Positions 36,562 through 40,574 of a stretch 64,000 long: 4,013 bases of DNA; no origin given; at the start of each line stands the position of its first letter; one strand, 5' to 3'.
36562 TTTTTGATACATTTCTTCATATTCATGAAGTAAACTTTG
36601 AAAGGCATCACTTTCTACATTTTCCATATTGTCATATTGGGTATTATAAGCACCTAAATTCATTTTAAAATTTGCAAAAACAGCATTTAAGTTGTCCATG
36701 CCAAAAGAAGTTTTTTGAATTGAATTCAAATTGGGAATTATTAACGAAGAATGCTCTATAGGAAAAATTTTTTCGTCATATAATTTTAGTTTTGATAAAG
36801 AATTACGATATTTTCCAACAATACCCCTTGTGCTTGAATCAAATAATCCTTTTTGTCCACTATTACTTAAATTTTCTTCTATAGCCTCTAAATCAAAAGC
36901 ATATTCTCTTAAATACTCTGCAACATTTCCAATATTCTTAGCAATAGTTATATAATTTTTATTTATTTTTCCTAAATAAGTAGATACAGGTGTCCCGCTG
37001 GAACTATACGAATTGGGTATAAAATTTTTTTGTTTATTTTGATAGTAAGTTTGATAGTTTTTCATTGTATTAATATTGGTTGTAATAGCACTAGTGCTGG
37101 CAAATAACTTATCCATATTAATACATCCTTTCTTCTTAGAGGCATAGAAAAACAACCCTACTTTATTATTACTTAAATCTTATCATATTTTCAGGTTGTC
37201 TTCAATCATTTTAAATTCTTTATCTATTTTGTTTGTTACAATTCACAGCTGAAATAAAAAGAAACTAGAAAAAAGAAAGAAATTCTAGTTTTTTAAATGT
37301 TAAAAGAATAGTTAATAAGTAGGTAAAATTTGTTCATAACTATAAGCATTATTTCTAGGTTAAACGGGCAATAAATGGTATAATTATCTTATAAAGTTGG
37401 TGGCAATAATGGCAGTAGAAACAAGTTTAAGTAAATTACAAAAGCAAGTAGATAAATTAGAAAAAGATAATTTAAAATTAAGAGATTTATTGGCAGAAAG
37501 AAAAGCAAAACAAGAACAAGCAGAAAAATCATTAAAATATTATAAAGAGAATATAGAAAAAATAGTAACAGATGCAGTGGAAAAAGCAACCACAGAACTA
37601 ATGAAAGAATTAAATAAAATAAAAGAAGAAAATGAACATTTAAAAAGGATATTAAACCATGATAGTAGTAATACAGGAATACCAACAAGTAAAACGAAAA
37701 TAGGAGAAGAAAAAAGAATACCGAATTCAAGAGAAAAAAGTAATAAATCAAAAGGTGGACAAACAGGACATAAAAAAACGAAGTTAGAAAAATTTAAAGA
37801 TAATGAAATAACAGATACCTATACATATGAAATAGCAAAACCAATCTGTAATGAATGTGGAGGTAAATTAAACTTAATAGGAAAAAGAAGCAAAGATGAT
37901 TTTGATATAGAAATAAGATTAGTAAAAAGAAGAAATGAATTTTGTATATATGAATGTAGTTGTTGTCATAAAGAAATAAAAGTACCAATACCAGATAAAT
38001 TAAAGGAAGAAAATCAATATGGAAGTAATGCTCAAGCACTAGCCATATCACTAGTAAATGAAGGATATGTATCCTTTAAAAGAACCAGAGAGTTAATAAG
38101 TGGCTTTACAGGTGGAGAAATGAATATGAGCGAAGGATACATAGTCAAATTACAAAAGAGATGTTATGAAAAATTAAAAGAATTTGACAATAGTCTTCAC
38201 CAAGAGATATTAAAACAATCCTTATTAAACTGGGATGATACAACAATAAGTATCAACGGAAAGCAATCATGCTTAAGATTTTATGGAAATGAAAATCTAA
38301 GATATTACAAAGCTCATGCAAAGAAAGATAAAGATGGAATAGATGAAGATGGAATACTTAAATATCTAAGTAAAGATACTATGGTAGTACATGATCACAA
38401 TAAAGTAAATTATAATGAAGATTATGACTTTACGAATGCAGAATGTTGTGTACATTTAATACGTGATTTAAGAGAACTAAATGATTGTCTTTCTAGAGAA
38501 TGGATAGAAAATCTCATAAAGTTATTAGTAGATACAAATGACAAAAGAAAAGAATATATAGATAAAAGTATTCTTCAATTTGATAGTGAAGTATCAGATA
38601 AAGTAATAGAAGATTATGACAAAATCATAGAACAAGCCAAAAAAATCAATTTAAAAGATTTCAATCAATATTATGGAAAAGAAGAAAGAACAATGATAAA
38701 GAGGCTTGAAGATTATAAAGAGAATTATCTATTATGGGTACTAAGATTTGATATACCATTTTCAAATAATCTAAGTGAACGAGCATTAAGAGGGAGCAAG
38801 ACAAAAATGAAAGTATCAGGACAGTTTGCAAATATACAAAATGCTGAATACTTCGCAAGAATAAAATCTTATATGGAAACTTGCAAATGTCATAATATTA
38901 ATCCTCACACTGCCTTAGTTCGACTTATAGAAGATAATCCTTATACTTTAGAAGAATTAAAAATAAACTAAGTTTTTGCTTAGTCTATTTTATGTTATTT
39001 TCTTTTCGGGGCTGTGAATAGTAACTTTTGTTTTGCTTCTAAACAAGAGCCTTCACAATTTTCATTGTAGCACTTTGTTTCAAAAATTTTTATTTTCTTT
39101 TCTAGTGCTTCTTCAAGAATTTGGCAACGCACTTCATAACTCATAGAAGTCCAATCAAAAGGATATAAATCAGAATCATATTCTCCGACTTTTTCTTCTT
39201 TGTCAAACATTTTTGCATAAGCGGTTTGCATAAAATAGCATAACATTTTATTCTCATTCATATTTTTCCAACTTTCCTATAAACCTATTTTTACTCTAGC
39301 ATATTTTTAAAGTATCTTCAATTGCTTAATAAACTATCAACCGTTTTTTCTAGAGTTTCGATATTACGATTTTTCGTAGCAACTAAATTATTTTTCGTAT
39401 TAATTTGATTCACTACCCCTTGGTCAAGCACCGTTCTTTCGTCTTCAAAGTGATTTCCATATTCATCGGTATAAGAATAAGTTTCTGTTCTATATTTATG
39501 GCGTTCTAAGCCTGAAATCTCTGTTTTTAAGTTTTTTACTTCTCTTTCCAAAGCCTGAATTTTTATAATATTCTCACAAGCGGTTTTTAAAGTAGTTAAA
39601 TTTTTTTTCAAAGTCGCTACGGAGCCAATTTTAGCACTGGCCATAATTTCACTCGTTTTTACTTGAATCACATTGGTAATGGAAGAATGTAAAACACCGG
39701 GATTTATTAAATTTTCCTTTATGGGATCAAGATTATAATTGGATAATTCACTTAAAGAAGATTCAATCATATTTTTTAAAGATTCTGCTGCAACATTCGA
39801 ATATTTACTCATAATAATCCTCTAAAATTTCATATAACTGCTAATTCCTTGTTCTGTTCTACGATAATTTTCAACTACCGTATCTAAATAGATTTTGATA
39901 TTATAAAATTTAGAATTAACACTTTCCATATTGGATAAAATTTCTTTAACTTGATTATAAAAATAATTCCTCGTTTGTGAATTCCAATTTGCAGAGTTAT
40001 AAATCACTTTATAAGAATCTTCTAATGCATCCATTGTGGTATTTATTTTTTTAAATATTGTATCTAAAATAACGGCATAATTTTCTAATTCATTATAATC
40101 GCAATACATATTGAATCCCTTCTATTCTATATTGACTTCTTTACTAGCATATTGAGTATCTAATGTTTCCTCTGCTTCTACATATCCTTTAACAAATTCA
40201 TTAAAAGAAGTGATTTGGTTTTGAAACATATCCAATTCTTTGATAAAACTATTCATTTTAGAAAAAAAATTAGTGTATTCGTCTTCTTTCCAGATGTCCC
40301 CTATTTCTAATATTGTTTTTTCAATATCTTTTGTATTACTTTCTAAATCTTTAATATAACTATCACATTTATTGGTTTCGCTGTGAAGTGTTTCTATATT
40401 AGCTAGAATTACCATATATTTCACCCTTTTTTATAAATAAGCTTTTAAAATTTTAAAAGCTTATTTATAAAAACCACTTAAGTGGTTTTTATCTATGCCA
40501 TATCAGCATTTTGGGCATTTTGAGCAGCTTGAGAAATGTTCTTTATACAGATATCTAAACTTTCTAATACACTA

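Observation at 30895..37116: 2074-aa multi-domain toxin candidate: helical N-terminal region + two Gly-rich segments + duplicated adapter domain, each copy preceding a different enzymatic module (HEMGH zincin; transglutaminase-like Cys-His-Asp)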

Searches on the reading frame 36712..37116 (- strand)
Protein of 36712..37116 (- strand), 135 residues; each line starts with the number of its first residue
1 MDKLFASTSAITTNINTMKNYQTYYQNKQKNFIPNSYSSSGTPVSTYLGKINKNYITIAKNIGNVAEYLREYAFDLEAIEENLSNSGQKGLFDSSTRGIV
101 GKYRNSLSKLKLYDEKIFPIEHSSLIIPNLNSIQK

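Call 92: search_solved_structures(query=A7, max_evalue=10, show_alignments=2)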
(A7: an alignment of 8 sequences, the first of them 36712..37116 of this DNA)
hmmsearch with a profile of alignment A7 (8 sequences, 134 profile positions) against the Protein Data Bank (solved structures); distinct sequences matched with E-value up to 10: 8.
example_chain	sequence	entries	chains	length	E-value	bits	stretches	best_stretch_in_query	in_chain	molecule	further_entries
2jua_A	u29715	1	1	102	0.0015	21.5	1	44-78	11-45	de novo protein S836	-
1p68_A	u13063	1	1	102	0.003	20.5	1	44-78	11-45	De novo designed protein S-824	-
6kos_A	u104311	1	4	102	0.46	13.4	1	44-127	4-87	SUWA (Super WA20)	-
4qkv_A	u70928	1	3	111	0.58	13.1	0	89-120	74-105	Polymerase I and transcript release factor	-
9egn_A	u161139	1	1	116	0.72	12.8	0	89-120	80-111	Caveolae-associated protein 1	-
8b1t_A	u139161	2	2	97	0.89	12.5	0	41-60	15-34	Anti-RecBCD protein 2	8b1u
9eg6_A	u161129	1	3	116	1.1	12.2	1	75-120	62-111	Caveolae-associated protein 1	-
9y5h_B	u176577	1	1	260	2.3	11.2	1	18-109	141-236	sc-t-SNARE-diff-#3.3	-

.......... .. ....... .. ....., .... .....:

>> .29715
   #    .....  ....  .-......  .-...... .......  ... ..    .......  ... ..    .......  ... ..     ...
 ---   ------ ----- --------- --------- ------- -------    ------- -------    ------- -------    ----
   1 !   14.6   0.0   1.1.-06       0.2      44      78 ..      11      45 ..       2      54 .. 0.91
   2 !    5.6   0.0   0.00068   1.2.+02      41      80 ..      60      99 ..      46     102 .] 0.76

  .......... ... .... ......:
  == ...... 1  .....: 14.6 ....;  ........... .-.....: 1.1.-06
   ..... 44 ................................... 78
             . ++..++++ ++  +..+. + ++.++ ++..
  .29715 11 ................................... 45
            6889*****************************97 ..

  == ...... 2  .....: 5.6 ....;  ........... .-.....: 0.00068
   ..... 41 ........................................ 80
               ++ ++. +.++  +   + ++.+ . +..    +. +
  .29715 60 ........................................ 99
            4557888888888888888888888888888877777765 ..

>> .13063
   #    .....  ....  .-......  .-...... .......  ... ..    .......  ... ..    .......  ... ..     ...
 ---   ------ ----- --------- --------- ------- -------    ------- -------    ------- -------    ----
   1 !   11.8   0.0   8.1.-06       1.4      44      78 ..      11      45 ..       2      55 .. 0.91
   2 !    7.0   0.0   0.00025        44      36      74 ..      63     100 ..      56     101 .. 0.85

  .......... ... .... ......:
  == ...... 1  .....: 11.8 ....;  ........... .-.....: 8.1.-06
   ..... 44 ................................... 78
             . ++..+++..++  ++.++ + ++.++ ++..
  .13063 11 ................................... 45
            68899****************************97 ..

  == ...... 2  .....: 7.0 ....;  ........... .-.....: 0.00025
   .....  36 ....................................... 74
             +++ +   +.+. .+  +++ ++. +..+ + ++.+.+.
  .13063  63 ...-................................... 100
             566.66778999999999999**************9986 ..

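Call 93: search_protein_families(library=pfam, alignment_id=A7, max_evalue=1)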
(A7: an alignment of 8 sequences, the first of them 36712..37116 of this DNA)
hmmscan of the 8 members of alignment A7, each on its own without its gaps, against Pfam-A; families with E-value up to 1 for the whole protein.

A. member 1, window:36712-37116:- (135 aa): 0 families

B. families by the number of members that match (of 8 scanned): 28 families (the first 25 are shown)
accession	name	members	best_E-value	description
PF05103.18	DivIVA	2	0.015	DivIVA protein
PF08654.15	DASH_Dad2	2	0.052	DASH complex subunit Dad2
PF02050.21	FliJ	2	0.11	Flagellar FliJ protein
PF09789.14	CC149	1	0.00092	Coiled-coil domain-containing protein 149-A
PF06825.17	HSBP1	1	0.0017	Heat shock factor binding protein 1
PF09177.16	STX6_10_61_N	1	0.0018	Syntaxin 6/10/61, N-terminal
PF04513.17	Baculo_PEP_C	1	0.0024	Baculovirus polyhedron envelope protein, PEP, C terminus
PF16888.10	YwqH-like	1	0.0027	YwqH-like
PF16746.10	BAR_3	1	0.0062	BAR domain of APPL family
PF17315.7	FMP23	1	0.0074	Found in mitochondrial proteome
PF20572.3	DUF6781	1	0.011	Family of unknown function (DUF6781)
PF15188.11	CCDC-167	1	0.011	Coiled-coil domain-containing protein 167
PF16775.10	ZoocinA_TRD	1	0.015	Target recognition domain of lytic exoenzyme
PF07445.17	PriC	1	0.018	Primosomal replication protein priC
PF23067.1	MG280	1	0.021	Uncharacterised protein MG280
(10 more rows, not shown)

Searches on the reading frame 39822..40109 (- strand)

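Call 6: search_protein_families(library=pfam, proteins=[window:39822-40109:-], max_evalue=0.01)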
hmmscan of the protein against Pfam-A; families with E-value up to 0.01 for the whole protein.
window:39822-40109:- (95 aa): 1 family
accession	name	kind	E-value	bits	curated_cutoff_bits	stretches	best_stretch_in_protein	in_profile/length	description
PF06013.18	WXG100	-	8.1e-05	23.3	27.3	1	4-87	5-86/86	Proteins of 100 residues with WXG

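Call 24: search_protein_families(library=ncbifam, proteins=[window:39822-40109:-], max_evalue=0.1)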
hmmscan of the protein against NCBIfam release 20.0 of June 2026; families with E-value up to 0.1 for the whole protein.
window:39822-40109:- (95 aa): 3 families
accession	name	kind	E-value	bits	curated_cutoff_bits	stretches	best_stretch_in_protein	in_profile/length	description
TIGR03930.1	WXG100_ESAT6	subfamily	5e-06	26.6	44.85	1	4-90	5-89/90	WXG100 family type VII secretion target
NF035934.1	ESAT6_2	subfamily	0.0016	18.6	100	1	16-91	18-91/96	pore-forming ESAT-6 family protein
NF043058.1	T4SS_LegC2C7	subfamily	0.013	14.4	350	1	7-86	221-304/348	LegC2/C7 family Dot/Icm T4SS effector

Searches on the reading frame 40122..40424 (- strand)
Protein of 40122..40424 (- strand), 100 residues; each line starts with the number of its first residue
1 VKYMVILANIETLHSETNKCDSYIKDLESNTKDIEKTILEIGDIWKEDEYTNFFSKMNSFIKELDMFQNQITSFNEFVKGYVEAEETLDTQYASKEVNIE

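Call 6: search_protein_families(library=pfam, proteins=[window:40122-40424:-], max_evalue=0.01)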
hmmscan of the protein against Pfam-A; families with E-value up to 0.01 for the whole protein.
window:40122-40424:- (100 aa): 1 family
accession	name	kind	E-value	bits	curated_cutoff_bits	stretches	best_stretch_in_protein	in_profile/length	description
PF06013.18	WXG100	-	0.0077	16.9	27.3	1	9-79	5-75/86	Proteins of 100 residues with WXG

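Call 24: search_protein_families(library=ncbifam, proteins=[window:40122-40424:-], max_evalue=0.1)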
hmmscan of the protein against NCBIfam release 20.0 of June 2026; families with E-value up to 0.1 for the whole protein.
window:40122-40424:- (100 aa): 6 families
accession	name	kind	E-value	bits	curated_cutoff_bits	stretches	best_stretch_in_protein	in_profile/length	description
TIGR00293.1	TIGR00293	equivalog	0.00074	19.6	53.9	0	57-91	8-42/129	prefoldin subunit alpha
NF035934.1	ESAT6_2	subfamily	0.00091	19.4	100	1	10-92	7-89/96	pore-forming ESAT-6 family protein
TIGR04527.1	mycoplas_twoTM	subfamily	0.028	14.1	125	1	12-83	69-144/248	MG_279/MG_280 family protein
TIGR03930.1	WXG100_ESAT6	subfamily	0.029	14.6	44.85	1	9-93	5-89/90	WXG100 family type VII secretion target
NF008271.1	PRK11045.1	equivalog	0.078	12.2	155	1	15-81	14-80/188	lipid IV(A) palmitoyltransferase PagP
NF004610.0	PRK05940.1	equivalog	0.082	11.6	568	1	9-72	156-218/467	anthranilate synthase component I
